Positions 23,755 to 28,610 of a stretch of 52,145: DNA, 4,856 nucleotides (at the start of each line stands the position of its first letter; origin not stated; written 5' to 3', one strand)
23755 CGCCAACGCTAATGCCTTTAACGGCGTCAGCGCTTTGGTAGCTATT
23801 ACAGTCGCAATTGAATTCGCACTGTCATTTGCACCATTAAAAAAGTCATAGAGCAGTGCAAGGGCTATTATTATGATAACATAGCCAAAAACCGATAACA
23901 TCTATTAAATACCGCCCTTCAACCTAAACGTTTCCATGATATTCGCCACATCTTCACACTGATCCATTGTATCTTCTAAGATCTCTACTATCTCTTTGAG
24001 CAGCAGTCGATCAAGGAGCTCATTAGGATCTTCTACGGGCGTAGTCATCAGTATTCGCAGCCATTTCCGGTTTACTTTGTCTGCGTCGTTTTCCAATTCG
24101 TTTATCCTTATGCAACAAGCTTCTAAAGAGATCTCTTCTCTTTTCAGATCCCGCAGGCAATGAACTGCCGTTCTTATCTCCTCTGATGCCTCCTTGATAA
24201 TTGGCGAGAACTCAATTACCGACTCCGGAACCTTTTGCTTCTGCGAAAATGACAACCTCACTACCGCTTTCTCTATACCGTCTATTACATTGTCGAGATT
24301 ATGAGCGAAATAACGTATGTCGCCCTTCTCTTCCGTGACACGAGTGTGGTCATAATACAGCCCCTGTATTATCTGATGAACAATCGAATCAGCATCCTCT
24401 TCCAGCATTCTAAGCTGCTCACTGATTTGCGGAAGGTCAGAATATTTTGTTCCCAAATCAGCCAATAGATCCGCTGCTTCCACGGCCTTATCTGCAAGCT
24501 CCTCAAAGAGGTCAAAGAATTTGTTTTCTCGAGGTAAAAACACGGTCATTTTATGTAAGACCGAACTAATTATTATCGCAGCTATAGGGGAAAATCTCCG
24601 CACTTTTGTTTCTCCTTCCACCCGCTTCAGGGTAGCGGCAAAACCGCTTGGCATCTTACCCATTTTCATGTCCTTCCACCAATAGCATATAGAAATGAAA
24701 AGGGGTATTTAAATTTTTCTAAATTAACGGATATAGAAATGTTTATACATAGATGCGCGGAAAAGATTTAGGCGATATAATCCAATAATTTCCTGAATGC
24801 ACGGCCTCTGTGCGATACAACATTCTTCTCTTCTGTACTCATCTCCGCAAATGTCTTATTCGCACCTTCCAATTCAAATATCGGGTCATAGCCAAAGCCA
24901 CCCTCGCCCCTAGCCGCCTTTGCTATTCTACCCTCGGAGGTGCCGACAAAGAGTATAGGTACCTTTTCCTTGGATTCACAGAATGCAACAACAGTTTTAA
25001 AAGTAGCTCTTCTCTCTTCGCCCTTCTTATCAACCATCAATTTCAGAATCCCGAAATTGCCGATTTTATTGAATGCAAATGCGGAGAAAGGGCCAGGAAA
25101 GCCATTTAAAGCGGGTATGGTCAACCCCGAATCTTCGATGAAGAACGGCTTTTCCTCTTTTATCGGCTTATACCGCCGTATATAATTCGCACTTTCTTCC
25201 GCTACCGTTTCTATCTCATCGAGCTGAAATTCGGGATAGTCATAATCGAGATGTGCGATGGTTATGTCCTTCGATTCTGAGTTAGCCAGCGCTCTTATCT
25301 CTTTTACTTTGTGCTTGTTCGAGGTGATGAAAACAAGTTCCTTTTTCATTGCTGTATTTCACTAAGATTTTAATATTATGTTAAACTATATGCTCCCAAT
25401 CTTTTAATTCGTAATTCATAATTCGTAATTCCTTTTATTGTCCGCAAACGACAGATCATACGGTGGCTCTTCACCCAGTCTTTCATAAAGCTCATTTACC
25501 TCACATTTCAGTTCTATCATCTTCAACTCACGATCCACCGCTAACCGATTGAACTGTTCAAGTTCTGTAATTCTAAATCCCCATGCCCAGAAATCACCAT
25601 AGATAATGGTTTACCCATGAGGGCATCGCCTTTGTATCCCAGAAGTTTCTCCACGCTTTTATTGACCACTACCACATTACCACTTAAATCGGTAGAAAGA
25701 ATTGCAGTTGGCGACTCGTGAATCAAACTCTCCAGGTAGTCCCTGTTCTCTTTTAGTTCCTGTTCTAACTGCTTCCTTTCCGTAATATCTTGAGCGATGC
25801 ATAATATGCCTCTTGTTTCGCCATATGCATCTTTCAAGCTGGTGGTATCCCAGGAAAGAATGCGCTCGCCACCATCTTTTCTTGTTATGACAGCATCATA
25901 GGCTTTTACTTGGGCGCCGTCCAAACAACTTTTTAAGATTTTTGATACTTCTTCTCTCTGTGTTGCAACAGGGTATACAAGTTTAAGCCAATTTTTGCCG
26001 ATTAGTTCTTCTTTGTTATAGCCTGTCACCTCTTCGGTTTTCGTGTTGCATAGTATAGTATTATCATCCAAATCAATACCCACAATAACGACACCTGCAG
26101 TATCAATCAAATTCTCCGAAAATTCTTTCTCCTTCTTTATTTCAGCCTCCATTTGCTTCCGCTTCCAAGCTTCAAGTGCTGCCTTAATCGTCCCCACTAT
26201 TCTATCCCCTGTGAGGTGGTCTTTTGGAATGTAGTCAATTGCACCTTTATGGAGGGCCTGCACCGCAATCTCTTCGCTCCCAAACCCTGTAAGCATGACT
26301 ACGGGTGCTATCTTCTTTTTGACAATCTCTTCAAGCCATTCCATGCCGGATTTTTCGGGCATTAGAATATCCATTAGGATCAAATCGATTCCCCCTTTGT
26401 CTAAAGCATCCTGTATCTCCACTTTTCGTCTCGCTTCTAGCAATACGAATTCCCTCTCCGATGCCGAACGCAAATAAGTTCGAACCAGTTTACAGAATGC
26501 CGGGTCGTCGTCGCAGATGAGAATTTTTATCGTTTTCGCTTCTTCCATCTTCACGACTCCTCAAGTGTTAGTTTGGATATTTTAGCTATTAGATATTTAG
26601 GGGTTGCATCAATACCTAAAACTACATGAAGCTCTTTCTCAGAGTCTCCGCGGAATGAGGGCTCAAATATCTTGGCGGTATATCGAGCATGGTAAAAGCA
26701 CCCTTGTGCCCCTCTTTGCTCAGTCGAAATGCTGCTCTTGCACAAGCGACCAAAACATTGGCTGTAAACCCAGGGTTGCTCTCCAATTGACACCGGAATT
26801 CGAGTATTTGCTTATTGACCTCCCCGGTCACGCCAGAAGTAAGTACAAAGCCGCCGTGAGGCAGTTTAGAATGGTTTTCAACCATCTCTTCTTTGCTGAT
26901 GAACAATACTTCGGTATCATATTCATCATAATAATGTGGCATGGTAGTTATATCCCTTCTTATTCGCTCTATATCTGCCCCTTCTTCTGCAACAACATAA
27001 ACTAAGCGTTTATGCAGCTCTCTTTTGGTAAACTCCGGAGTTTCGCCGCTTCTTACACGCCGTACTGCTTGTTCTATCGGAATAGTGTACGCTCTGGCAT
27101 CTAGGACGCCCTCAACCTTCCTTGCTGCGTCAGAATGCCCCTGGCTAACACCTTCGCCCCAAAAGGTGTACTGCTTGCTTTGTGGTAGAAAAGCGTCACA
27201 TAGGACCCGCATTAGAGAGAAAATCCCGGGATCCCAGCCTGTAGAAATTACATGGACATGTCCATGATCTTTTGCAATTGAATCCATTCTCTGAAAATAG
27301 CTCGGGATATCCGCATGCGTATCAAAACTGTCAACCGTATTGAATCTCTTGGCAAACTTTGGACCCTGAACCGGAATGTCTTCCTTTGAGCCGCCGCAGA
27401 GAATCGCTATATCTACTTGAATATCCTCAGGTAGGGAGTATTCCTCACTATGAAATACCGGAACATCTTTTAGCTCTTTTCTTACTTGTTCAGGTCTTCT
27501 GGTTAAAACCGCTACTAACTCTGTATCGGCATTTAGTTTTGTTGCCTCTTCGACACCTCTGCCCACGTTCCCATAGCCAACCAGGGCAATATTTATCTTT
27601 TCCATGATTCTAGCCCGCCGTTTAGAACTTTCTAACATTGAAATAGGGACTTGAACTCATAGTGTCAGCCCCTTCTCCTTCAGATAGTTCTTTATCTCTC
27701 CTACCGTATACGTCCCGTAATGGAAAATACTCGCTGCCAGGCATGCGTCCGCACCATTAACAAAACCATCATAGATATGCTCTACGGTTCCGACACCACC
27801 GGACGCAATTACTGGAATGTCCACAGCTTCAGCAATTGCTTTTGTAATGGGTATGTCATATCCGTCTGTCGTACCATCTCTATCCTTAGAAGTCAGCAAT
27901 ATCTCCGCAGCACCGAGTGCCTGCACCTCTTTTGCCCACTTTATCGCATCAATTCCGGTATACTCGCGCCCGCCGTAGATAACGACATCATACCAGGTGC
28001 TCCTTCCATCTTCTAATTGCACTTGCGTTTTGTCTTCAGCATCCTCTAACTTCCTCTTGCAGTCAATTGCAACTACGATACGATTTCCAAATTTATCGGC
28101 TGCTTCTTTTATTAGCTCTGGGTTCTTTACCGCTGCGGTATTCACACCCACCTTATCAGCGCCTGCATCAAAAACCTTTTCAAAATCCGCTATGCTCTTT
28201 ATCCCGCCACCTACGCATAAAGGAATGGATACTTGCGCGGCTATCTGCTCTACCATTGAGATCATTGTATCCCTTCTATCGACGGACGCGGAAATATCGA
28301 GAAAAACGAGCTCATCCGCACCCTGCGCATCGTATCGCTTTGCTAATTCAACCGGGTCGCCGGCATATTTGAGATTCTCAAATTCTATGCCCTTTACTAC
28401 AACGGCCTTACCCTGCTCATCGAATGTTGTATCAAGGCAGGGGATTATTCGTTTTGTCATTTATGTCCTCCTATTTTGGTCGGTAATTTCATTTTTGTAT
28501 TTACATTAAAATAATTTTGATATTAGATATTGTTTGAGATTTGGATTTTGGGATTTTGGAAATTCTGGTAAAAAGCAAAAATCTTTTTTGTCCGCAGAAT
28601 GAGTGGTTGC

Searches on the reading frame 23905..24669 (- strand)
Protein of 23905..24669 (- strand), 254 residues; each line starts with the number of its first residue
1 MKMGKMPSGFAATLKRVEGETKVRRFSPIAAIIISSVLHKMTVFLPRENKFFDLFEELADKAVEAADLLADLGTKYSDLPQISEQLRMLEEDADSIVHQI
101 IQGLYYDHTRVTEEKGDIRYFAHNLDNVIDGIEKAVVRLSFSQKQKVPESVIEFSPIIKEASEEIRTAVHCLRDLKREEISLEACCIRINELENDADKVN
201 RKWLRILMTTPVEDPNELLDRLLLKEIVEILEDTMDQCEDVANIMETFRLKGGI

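Call 39: search_protein_families(library=pfam, proteins=[window:23905-24669:-], max_evalue=0.000001)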
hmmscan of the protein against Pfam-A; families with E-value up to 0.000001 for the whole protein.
window:23905-24669:- (254 aa): 1 family
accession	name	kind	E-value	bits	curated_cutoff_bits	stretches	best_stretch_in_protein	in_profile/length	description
PF01865.21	PhoU_div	-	2.1e-13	50.6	24.4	1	46-246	8-209/214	Protein of unknown function DUF47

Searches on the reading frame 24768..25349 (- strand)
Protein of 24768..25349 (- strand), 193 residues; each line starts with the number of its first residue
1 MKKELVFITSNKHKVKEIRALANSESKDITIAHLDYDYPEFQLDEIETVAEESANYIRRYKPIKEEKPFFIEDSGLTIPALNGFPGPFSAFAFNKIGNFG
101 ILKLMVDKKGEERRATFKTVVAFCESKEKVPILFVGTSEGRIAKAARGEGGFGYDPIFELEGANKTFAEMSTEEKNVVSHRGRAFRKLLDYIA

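Call 39: search_protein_families(library=pfam, proteins=[window:24768-25349:-], max_evalue=0.000001)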
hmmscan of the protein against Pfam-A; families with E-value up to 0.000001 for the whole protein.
window:24768-25349:- (193 aa): 1 family
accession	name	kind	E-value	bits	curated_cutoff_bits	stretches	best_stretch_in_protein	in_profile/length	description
PF01725.21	Ham1p_like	-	5e-51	173.7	22.5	1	5-191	1-186/186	Ham1 family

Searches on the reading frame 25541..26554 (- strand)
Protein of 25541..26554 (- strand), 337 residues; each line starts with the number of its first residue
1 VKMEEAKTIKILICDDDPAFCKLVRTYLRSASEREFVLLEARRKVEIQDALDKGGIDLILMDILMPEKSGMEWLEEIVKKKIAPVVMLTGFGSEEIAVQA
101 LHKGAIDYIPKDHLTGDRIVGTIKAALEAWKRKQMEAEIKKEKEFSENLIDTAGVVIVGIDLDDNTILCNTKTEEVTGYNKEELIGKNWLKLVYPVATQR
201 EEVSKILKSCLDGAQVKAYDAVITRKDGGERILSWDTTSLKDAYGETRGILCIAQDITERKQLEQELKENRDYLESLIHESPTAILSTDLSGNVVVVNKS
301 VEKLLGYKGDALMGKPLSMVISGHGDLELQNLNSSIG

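Call 39: search_protein_families(library=pfam, proteins=[window:25541-26554:-], max_evalue=0.000001)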
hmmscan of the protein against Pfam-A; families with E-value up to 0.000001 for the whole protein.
window:25541-26554:- (337 aa): 6 families
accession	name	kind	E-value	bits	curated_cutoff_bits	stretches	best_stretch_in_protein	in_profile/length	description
PF00989.32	PAS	-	9.7e-27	93.7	22.6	2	147-257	4-113/113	PAS fold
PF00072.30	Response_reg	-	5.2e-20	72.1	30.2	1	11-113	1-101/111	Response regulator receiver domain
PF13426.13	PAS_9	-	2.1e-19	70.1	27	1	155-259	4-103/103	PAS domain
PF08448.16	PAS_4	-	1.9e-18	67.1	23.1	1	155-262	6-110/110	PAS fold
PF08447.18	PAS_3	-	1e-11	45.4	25.6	1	167-253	2-88/89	PAS fold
PF13188.13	PAS_8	-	9.8e-08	32.1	21.8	0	274-317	3-43/65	PAS domain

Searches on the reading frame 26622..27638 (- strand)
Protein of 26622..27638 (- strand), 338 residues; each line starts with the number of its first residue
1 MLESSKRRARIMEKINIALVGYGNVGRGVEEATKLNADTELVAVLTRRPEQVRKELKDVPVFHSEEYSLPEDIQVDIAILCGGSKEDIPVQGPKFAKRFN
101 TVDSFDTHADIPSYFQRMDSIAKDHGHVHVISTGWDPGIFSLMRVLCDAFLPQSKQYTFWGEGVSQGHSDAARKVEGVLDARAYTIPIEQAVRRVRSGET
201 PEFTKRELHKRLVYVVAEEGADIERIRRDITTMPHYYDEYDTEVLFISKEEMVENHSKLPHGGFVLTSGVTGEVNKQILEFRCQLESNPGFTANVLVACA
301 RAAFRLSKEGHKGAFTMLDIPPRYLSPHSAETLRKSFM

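Call 39: search_protein_families(library=pfam, proteins=[window:26622-27638:-], max_evalue=0.000001)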
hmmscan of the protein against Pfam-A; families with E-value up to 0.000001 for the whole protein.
window:26622-27638:- (338 aa): 1 family
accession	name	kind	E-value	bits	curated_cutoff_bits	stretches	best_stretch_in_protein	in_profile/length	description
PF16654.10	DAPDH_C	-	6.4e-68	227.9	30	1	134-287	1-154/154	Diaminopimelic acid dehydrogenase C-terminal domain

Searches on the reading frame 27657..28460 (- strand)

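Call 40: search_protein_families(library=pfam, proteins=[window:27657-28460:-], max_evalue=0.000001)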
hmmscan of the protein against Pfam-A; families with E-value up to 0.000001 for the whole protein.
window:27657-28460:- (267 aa): 5 families
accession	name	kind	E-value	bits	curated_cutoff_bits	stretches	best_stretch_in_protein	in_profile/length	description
PF00977.27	His_biosynth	-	4.3e-80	268.9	23.6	1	4-251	1-227/228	Histidine biosynthesis protein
PF01207.24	Dus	-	2.5e-09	37.1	20.4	0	38-121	142-227/311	Dihydrouridine synthase (Dus)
PF05690.20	ThiG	-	5e-09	36.3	23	0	27-119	124-216/247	Thiazole biosynthesis protein ThiG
PF03060.21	NMO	-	5.2e-08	33.1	28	0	170-244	143-223/331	Nitronate monooxygenase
PF01180.27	DHO_dh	-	7e-08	32.4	27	0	63-119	223-282/291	Dihydroorotate dehydrogenase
